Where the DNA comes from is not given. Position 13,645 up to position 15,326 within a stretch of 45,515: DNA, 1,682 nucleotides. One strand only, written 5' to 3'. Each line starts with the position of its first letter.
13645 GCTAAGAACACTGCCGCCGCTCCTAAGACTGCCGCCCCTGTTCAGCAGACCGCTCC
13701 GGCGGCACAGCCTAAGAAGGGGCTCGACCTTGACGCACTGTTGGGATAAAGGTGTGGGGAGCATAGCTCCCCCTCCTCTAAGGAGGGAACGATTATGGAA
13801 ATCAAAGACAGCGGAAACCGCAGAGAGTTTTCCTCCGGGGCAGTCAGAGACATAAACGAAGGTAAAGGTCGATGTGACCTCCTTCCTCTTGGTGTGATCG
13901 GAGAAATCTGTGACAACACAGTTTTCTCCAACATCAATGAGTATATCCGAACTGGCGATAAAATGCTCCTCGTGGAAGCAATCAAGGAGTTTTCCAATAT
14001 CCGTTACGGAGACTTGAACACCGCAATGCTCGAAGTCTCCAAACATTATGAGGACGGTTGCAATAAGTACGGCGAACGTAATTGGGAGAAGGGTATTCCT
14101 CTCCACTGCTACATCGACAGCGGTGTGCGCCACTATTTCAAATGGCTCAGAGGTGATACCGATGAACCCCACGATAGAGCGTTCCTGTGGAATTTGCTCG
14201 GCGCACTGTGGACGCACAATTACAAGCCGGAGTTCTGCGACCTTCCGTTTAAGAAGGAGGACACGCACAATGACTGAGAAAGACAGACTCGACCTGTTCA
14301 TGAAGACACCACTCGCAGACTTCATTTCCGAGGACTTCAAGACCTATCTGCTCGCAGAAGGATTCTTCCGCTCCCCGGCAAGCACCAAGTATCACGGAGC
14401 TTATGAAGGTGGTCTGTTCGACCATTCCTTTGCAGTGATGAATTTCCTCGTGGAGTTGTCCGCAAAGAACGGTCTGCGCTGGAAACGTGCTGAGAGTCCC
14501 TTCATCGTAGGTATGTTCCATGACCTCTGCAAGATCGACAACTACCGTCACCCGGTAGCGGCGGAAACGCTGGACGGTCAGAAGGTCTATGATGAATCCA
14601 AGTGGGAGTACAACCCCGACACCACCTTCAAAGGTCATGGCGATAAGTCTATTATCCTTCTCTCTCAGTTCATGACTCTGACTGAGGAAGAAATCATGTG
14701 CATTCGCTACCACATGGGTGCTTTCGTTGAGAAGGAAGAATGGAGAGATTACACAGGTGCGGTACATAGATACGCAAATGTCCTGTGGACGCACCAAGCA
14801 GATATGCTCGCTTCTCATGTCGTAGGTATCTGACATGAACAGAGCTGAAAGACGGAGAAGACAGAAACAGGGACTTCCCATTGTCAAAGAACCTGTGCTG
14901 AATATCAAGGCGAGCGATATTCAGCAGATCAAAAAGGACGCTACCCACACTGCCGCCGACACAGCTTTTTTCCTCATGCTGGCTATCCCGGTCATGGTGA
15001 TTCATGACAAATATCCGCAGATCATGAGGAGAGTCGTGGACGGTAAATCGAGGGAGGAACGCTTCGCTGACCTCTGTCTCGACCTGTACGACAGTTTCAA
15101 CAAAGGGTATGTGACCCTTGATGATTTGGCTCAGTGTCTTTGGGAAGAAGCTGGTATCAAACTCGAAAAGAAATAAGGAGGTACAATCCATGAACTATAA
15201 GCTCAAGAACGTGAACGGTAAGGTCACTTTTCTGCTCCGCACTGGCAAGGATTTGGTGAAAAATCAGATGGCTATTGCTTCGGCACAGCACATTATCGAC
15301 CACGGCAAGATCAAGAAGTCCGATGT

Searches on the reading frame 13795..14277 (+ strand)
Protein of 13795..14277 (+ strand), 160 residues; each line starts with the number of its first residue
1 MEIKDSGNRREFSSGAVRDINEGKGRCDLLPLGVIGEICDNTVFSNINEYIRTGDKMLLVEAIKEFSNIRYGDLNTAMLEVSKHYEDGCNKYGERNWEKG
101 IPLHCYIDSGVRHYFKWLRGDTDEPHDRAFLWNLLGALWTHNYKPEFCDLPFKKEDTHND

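Call 42: search_protein_families(library=phrogs, proteins=[window:13795-14277:+], max_evalue=0.001)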
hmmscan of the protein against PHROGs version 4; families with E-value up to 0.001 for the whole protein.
window:13795-14277:+ (160 aa): 4 families
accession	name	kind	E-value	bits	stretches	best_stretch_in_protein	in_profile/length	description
phrog_18716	-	unknown function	1.1e-45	155.5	1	3-157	2-113/114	-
phrog_801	-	DNA, RNA and nucleotide metabolism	2.9e-12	47.9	1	77-157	117-203/476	dATP / dGTP pyrophosphohydrolase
phrog_2252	-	lysis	1.4e-11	45.6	1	76-125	121-171/285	endolysin; inhibits RNA polymerase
phrog_11257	-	unknown function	7e-08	33.7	1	76-149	29-107/200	-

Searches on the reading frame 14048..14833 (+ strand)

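Call 26: search_protein_families(library=phrogs, proteins=[window:14048-14833:+], max_evalue=0.001)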
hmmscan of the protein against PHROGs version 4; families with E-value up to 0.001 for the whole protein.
window:14048-14833:+ (261 aa): 2 families
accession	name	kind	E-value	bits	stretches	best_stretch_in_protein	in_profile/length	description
phrog_5889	-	unknown function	7.7e-34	118.1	1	74-257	12-194/242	-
phrog_28876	-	other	2.6e-28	99.9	1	105-259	33-193/435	metal-dependent phosphohydrolase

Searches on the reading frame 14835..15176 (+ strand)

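Call 42: search_protein_families(library=phrogs, proteins=[window:14835-15176:+], max_evalue=0.001)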
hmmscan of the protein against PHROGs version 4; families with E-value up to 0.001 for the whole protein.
window:14835-15176:+ (113 aa): 1 family
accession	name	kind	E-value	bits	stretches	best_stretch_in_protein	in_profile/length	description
phrog_16126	-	unknown function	9e-25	88.1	1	1-112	1-118/122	-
